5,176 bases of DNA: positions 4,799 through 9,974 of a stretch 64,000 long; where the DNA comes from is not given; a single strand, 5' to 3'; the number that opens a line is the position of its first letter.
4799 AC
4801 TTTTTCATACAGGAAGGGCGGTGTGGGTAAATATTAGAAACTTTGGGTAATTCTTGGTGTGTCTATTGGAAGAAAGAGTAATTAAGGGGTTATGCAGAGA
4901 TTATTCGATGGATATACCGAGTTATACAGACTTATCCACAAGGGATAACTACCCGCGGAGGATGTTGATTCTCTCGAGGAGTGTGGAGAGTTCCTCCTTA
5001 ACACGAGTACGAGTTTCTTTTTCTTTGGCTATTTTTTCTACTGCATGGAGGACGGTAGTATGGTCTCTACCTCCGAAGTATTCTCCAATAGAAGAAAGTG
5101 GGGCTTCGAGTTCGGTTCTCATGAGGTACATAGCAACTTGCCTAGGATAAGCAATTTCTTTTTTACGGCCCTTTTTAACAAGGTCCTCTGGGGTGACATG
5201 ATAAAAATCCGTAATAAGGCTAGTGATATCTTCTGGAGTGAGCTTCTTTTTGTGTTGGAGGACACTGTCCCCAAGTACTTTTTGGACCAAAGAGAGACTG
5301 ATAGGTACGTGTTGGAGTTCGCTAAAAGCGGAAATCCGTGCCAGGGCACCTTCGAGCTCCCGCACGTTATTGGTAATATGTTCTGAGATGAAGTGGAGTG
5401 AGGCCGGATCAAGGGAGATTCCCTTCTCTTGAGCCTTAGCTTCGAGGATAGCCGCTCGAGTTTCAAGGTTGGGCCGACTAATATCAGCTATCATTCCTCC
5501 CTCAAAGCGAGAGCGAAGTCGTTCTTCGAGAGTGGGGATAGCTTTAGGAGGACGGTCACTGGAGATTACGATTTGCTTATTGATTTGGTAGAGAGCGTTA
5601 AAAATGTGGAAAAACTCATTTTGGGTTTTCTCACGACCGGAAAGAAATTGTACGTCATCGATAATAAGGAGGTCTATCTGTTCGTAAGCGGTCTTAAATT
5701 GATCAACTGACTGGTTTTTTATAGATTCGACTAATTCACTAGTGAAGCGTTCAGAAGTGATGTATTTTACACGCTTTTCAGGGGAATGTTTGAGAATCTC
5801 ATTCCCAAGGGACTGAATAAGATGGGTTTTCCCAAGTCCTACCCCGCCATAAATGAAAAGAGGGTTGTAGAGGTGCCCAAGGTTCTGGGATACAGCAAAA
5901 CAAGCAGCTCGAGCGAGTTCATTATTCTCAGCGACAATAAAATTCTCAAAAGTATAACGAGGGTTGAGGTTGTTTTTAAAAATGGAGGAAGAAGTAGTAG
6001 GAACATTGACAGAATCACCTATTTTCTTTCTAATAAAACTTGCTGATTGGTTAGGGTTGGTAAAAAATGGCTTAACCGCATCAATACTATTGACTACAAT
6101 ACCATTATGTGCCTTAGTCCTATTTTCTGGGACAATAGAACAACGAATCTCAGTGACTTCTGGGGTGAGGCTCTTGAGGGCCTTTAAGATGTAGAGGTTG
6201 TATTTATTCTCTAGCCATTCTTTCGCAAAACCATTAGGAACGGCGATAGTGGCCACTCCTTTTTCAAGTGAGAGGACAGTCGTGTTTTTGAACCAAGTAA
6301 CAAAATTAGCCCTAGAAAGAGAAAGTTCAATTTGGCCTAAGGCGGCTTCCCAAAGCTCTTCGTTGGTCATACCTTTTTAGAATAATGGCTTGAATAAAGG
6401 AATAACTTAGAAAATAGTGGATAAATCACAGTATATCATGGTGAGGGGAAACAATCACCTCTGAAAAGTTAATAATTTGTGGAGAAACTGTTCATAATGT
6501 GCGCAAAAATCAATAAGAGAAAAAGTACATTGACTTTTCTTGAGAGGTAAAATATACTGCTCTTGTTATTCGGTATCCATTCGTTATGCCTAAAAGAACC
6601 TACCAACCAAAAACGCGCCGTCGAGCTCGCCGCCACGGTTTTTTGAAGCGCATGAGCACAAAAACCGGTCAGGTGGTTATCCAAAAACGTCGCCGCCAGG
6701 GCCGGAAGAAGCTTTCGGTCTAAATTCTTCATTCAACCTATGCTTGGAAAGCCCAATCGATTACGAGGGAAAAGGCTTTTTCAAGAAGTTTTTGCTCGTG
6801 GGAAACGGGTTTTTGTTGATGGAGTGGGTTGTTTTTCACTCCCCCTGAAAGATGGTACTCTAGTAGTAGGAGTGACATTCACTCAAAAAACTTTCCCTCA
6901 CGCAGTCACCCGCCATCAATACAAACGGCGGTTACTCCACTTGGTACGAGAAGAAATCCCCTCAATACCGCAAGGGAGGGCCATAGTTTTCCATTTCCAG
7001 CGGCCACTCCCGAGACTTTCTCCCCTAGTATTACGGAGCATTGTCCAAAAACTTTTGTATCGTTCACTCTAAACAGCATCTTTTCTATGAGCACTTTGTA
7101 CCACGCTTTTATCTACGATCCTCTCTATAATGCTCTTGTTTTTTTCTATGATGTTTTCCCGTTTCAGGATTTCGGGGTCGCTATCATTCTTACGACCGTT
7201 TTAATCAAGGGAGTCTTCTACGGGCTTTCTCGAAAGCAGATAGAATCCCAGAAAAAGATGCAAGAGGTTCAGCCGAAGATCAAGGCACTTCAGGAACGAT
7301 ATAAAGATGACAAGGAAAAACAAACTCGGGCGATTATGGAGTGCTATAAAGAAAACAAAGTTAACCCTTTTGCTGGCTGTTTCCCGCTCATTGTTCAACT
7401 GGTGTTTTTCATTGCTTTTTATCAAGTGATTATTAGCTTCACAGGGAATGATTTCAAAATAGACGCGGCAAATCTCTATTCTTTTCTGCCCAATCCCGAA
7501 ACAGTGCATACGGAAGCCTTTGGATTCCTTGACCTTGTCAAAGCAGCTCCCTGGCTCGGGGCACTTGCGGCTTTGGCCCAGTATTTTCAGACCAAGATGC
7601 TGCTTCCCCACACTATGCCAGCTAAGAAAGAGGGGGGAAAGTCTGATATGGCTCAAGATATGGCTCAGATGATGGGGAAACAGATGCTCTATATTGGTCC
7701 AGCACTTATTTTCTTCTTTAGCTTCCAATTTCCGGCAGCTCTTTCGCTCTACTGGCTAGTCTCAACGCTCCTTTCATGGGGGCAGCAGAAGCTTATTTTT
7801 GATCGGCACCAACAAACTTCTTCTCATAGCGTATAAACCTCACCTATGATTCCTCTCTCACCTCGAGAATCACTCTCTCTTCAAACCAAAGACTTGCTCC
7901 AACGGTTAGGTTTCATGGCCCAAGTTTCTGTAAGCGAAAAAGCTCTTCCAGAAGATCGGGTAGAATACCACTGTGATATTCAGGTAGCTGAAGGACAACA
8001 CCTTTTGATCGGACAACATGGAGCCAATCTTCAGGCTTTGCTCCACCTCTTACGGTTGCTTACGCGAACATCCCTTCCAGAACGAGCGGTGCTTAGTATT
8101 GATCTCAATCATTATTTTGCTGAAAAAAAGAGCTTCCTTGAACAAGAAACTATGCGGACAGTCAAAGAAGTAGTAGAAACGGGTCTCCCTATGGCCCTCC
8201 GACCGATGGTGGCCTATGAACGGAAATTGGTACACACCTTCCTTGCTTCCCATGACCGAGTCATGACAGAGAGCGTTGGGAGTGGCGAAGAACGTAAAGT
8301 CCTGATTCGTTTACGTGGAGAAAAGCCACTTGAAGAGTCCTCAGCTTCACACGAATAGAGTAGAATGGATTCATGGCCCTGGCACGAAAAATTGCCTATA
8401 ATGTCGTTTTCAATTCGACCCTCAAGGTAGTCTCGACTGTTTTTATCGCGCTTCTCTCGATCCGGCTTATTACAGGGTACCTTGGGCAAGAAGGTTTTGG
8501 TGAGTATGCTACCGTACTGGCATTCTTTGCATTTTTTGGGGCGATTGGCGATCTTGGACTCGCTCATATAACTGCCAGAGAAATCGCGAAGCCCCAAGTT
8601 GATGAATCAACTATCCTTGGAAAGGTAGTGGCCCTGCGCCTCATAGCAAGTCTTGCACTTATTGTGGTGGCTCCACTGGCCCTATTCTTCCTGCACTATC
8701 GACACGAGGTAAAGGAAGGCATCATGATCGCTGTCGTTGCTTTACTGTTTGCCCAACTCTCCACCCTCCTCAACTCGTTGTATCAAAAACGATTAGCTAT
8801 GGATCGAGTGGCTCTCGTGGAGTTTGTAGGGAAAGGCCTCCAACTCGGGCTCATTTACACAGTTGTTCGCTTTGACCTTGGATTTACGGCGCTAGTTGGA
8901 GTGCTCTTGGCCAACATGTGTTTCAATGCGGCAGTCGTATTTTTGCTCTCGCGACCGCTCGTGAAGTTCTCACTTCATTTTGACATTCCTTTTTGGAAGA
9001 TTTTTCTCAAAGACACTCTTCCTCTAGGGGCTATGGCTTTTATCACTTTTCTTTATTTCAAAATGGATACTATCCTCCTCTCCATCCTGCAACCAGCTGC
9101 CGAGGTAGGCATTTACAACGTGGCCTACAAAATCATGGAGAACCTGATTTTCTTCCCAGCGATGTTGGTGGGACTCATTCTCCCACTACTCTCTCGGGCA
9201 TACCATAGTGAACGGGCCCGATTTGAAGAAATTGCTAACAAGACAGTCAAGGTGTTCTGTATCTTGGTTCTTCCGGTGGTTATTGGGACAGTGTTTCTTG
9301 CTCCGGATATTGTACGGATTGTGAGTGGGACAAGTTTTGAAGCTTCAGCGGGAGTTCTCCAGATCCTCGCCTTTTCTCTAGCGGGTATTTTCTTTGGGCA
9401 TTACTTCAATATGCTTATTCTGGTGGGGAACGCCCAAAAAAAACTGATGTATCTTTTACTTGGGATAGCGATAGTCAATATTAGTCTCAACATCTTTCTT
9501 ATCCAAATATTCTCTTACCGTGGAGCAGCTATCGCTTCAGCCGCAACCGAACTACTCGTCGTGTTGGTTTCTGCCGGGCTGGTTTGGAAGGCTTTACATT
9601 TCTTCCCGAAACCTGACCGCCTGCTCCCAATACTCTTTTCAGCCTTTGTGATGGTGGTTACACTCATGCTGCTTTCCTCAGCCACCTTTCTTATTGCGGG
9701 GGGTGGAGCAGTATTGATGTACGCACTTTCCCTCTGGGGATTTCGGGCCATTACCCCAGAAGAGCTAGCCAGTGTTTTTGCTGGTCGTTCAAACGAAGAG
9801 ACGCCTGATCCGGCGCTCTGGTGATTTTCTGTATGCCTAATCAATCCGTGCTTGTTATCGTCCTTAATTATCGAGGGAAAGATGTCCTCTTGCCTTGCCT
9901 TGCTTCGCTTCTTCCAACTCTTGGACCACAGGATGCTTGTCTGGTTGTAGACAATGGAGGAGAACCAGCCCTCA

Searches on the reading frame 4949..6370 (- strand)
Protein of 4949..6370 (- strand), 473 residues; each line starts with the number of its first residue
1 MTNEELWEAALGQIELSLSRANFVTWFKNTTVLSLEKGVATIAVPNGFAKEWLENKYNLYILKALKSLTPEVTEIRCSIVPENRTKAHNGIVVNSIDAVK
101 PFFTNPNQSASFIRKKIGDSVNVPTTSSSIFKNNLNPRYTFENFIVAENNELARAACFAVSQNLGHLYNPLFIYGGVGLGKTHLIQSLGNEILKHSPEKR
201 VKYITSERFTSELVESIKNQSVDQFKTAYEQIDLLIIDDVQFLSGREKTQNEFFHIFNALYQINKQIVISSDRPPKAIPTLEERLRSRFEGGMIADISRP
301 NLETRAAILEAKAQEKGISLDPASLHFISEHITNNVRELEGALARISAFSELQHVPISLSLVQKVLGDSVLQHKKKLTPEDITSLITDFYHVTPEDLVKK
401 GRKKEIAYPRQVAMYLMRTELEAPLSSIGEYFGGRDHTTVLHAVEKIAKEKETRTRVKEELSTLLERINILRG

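Call 7: search_protein_families(library=pfam, proteins=[window:4949-6370:-])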
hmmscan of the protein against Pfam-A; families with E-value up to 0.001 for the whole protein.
window:4949-6370:- (473 aa): 11 families
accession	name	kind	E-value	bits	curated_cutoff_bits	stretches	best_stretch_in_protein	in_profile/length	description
PF00308.24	Bac_DnaA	-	4.6e-68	228.9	23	1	135-295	1-161/162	Bacterial DnaA ATPAse domain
PF08299.17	Bac_DnaA_C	-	1.1e-26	93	31.5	1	379-447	1-69/69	Bacterial dnaA protein helix-turn-helix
PF11638.13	DnaA_N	-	3.4e-14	52.7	24.6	1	4-66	1-64/65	DnaA N-terminal domain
PF01695.23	IstB_IS21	-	4.1e-10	40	24.1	1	172-273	96-194/238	IstB-like ATP binding protein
PF00004.35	AAA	-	2.3e-05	25.3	21.2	1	172-289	2-127/131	ATPase family associated with various cellular activities (AAA)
PF13401.12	AAA_22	-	4.2e-05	24.3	27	0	210-259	68-110/130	AAA domain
PF22688.2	Hda_lid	-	8.7e-05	22.9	27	1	304-365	3-64/65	Hda, lid domain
PF01637.24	ATPase_2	-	0.00017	22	33.2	1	168-278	20-123/225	ATPase domain predominantly from Archaea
PF13173.12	AAA_14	-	0.0003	21.2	27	1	170-255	4-86/129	AAA domain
PF13191.12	AAA_16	-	0.00085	20.3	32.6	0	169-261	25-124/167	AAA ATPase domain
PF13479.12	AAA_24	-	0.0009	19.6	27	0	171-241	5-74/195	AAA domain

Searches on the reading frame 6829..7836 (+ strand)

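Call 8: search_protein_families(library=pfam, proteins=[window:6829-7836:+])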
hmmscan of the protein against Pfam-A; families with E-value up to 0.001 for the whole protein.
window:6829-7836:+ (335 aa): 1 family
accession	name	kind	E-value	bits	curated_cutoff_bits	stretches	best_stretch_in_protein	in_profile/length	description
PF02096.25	60KD_IMP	-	2.4e-49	167.9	35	1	115-323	1-161/163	60Kd inner membrane protein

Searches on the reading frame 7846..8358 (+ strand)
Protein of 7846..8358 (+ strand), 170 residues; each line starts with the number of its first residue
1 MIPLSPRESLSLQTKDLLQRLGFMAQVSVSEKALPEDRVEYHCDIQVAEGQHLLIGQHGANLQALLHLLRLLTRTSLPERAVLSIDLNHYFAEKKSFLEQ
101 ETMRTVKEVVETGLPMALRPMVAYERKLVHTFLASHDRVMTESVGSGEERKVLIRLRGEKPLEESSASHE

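Call 8: search_protein_families(library=pfam, proteins=[window:7846-8358:+])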
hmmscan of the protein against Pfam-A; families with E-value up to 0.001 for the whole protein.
window:7846-8358:+ (170 aa): 1 family
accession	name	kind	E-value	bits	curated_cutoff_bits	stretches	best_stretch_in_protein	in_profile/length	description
PF01424.28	R3H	-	1.4e-12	47.8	26.8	1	97-155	2-59/60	R3H domain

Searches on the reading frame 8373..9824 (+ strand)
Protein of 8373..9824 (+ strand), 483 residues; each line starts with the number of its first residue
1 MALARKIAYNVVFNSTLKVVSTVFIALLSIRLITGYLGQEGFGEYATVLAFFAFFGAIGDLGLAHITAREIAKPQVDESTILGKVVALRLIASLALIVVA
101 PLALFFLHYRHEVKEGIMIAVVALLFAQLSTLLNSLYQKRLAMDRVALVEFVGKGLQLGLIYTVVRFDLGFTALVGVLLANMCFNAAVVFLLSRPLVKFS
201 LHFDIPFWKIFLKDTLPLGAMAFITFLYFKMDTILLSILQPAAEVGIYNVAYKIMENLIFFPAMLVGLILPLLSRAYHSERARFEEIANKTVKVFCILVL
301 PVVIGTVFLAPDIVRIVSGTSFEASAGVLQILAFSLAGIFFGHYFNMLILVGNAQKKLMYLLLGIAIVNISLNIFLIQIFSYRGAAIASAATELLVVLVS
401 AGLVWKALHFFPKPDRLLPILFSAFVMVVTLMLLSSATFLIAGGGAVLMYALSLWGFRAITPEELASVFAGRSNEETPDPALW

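Call 8: search_protein_families(library=pfam, proteins=[window:8373-9824:+])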
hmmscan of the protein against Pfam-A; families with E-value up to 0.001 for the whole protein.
window:8373-9824:+ (483 aa): 2 families
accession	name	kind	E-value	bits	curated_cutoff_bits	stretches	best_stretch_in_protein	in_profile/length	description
PF13440.11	Polysacc_synt_3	-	6.5e-19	68.7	23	1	37-325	6-291/293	Polysaccharide biosynthesis protein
PF01943.22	Polysacc_synt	-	4.3e-18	66.2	28.2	1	16-275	9-272/274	Polysaccharide biosynthesis protein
